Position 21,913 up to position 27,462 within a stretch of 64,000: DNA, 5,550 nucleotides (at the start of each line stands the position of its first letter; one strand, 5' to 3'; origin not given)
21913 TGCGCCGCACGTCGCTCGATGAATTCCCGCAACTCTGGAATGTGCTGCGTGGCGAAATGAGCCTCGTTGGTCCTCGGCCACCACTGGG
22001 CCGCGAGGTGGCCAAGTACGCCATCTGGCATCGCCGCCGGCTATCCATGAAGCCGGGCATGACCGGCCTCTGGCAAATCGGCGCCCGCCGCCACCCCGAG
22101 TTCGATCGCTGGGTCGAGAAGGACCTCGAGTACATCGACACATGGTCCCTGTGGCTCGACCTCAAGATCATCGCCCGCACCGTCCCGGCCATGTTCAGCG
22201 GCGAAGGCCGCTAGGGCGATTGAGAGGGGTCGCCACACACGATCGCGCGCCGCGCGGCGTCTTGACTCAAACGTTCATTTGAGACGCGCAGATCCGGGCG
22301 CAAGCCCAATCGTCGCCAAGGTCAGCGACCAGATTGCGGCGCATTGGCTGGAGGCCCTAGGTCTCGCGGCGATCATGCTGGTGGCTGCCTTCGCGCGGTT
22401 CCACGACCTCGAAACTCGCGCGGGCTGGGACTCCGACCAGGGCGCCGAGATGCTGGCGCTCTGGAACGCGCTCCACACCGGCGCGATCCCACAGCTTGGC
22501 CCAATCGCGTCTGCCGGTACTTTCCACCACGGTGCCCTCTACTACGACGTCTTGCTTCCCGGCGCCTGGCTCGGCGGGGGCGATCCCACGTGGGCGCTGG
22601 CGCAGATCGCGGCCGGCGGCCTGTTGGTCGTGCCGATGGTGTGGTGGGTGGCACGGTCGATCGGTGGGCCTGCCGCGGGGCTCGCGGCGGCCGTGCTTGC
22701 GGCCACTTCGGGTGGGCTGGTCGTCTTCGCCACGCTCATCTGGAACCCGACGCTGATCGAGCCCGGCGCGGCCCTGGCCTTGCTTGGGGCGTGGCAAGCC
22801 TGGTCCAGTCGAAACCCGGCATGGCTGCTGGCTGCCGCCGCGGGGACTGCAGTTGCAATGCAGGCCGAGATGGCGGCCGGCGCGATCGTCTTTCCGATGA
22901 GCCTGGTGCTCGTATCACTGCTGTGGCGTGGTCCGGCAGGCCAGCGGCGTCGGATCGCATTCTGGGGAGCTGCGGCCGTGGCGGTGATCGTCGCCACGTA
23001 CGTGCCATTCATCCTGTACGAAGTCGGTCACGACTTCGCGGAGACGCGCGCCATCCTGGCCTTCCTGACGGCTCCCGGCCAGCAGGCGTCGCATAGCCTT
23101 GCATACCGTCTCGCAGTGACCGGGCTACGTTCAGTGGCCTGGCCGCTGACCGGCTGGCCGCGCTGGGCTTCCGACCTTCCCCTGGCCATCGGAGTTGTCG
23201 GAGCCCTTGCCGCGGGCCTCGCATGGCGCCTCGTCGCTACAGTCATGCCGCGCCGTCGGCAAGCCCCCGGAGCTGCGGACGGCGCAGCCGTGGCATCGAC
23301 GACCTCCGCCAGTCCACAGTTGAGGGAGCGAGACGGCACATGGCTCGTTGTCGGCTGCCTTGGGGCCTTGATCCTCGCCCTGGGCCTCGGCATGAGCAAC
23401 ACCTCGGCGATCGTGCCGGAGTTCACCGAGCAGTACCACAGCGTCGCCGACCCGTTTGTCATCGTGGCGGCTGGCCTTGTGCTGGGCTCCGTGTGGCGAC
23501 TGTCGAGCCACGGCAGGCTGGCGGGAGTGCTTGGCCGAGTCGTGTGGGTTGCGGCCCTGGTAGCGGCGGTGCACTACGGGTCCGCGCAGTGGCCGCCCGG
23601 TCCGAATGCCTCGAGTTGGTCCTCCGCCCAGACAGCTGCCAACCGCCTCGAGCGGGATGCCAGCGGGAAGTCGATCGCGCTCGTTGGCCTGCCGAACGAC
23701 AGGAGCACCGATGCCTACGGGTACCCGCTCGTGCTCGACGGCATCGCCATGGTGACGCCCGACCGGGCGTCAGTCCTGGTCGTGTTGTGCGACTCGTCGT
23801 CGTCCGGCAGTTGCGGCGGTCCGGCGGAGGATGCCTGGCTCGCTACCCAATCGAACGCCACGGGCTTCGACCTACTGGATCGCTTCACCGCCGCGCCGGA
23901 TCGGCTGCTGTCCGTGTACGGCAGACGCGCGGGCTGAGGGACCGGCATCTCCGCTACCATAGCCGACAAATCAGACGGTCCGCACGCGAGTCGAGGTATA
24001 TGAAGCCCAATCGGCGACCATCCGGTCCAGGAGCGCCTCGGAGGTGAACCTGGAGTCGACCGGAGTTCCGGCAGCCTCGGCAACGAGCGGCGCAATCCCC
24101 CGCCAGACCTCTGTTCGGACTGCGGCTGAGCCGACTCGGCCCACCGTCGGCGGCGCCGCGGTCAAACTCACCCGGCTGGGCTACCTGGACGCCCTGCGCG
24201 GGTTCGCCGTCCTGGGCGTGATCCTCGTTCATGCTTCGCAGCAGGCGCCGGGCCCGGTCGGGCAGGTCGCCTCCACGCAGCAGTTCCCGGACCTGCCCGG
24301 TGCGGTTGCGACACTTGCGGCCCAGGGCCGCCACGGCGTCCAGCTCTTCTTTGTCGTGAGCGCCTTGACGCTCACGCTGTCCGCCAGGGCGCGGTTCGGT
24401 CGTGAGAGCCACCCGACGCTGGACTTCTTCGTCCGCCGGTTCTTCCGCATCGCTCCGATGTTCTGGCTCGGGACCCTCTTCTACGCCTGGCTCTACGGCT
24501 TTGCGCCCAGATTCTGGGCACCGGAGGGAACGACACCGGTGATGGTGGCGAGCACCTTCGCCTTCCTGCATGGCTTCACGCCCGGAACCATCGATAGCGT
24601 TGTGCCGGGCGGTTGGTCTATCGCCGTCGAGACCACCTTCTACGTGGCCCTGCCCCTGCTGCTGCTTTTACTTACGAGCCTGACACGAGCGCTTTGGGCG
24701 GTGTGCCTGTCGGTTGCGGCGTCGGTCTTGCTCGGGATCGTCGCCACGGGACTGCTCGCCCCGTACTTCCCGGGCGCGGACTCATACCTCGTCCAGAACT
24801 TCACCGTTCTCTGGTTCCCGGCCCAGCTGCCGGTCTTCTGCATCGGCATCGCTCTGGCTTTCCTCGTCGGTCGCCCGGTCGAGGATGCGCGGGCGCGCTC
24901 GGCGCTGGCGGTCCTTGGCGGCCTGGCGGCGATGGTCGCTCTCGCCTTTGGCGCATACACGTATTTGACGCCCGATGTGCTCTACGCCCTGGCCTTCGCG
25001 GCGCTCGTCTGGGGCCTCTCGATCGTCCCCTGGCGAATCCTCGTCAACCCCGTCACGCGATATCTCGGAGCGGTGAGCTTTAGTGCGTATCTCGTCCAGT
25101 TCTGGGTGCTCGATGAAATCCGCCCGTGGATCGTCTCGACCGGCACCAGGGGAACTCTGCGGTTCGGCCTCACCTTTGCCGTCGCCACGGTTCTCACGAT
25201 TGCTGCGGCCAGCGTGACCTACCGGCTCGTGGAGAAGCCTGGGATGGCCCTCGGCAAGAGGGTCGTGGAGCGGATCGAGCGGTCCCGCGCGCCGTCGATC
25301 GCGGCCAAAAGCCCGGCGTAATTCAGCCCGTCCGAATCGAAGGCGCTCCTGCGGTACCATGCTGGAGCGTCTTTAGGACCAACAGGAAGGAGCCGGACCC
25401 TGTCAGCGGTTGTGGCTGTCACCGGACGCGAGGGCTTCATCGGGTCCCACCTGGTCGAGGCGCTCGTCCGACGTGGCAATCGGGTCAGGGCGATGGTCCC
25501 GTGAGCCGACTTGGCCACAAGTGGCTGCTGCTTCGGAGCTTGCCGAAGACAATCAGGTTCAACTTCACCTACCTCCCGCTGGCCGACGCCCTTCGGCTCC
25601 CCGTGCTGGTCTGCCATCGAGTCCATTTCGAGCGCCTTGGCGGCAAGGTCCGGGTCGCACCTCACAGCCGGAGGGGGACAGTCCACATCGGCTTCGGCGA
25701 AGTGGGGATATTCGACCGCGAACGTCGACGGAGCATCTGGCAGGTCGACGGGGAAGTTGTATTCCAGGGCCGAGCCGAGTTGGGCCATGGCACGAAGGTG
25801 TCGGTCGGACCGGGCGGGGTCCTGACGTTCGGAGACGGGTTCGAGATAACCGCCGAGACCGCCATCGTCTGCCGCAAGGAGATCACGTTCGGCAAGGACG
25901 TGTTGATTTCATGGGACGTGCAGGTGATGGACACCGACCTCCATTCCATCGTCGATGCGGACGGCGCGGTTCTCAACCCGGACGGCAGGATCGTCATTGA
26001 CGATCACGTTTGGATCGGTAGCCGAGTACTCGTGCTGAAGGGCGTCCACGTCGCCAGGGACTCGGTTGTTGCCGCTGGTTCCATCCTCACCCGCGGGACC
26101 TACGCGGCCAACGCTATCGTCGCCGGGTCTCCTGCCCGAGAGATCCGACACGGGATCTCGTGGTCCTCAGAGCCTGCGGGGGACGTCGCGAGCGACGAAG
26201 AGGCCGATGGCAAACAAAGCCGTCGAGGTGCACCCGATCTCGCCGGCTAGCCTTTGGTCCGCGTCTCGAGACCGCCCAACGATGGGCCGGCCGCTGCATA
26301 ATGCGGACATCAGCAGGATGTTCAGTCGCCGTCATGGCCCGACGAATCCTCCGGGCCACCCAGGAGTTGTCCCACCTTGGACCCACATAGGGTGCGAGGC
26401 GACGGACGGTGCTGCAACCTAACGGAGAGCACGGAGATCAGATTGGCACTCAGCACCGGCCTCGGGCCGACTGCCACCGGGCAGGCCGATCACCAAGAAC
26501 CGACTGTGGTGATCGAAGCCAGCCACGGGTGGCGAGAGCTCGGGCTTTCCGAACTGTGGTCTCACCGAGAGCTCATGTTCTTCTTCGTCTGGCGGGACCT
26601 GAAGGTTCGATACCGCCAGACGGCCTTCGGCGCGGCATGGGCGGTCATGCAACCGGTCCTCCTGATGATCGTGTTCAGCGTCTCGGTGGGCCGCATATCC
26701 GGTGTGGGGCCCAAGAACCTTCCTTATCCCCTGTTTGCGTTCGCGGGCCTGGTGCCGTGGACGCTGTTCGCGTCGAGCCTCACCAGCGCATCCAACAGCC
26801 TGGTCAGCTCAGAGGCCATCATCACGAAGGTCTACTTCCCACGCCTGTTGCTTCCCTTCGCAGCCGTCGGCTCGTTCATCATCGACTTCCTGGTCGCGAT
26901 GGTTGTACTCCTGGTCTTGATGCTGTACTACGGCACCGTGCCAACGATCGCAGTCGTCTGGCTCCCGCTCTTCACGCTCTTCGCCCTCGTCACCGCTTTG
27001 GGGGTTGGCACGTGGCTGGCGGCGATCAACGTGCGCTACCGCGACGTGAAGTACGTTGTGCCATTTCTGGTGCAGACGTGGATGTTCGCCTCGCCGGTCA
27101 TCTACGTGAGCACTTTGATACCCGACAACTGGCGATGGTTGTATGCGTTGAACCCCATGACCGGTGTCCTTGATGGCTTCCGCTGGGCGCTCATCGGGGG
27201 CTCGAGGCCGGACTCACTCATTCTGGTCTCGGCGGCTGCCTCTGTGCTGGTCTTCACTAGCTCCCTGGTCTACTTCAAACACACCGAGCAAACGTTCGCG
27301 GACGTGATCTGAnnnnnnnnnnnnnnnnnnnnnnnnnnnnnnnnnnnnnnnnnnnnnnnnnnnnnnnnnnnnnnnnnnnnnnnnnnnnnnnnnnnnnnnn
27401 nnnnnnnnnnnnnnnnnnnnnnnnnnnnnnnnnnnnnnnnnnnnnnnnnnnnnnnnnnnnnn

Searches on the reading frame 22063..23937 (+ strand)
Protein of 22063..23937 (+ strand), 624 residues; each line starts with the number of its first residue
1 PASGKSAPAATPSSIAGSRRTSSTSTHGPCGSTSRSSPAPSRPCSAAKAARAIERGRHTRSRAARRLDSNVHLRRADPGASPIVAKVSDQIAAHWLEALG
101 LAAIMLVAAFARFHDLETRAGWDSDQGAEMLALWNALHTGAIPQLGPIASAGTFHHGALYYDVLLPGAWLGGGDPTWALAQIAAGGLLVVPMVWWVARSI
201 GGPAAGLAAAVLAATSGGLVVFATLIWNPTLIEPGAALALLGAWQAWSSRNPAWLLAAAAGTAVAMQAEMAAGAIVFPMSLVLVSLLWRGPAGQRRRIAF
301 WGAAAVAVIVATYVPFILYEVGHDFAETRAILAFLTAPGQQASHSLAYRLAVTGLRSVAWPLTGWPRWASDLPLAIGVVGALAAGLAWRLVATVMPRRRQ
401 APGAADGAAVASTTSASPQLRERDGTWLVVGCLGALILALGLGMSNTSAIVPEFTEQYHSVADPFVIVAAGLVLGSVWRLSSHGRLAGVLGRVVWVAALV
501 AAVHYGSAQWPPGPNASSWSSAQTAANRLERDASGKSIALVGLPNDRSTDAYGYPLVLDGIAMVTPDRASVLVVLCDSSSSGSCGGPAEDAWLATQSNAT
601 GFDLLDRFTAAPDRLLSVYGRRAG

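Call 49: search_protein_families(library=pfam, proteins=[window:22063-23937:+], max_evalue=0.001)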
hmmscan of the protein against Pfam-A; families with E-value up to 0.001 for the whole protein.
window:22063-23937:+ (624 aa): 2 families
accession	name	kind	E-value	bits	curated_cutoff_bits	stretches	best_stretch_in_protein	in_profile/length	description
PF13231.12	PMT_2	-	0.00034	21.3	26.1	1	180-311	27-155/160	Dolichyl-phosphate-mannose-protein mannosyltransferase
PF02366.24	PMT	-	0.00079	19.5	22.7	0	168-319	74-233/245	Dolichyl-phosphate-mannose-protein mannosyltransferase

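Call 86: search_protein_families(library=ncbifam, proteins=[window:22063-23937:+], max_evalue=0.01)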
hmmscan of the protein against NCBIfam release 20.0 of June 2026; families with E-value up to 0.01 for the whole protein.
window:22063-23937:+ (624 aa): 1 family
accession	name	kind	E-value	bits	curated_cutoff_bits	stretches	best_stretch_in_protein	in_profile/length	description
TIGR03663.1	TIGR03663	subfamily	0.00036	19.7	126.25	1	101-335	4-237/435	flippase activity-associated protein Agl23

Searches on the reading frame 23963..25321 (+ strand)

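Call 49: search_protein_families(library=pfam, proteins=[window:23963-25321:+], max_evalue=0.001)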
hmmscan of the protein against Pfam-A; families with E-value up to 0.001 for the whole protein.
window:23963-25321:+ (452 aa): 1 family
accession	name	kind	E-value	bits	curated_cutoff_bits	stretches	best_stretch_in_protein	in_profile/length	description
PF01757.29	Acyl_transf_3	-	2.3e-28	99.7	31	1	73-419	2-324/326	Acyltransferase domain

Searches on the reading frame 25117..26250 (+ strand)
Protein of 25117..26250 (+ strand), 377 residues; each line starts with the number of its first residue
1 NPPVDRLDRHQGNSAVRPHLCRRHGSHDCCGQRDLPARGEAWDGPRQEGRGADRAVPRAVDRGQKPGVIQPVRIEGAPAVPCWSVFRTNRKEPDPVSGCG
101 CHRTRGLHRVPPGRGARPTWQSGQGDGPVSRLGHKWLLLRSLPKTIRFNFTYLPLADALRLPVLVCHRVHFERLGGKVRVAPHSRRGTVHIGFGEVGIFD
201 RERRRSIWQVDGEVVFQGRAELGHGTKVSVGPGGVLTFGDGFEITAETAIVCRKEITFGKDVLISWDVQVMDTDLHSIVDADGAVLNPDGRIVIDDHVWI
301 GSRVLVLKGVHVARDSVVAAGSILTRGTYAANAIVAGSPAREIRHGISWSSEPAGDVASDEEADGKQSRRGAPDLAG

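Call 72: search_protein_families(library=pfam, proteins=[window:25117-26250:+], max_evalue=0.1)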
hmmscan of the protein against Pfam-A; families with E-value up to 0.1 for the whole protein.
window:25117-26250:+ (377 aa): 2 families
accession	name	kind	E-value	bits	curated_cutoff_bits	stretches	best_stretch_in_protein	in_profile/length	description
PF00132.30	Hexapep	-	7.5e-06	25.9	27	1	292-325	2-35/36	Bacterial transferase hexapeptide (six repeats)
PF14602.12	Hexapep_2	-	0.00011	22.3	27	1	292-326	2-34/34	Hexapeptide repeat of succinyl-transferase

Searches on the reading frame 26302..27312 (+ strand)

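Call 49: search_protein_families(library=pfam, proteins=[window:26302-27312:+], max_evalue=0.001)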
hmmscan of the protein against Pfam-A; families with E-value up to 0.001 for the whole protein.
window:26302-27312:+ (336 aa): 1 family
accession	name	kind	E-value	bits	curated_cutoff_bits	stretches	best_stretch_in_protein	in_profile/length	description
PF01061.29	ABC2_membrane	-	1.1e-18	68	26.9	1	93-297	4-210/211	ABC-2 type transporter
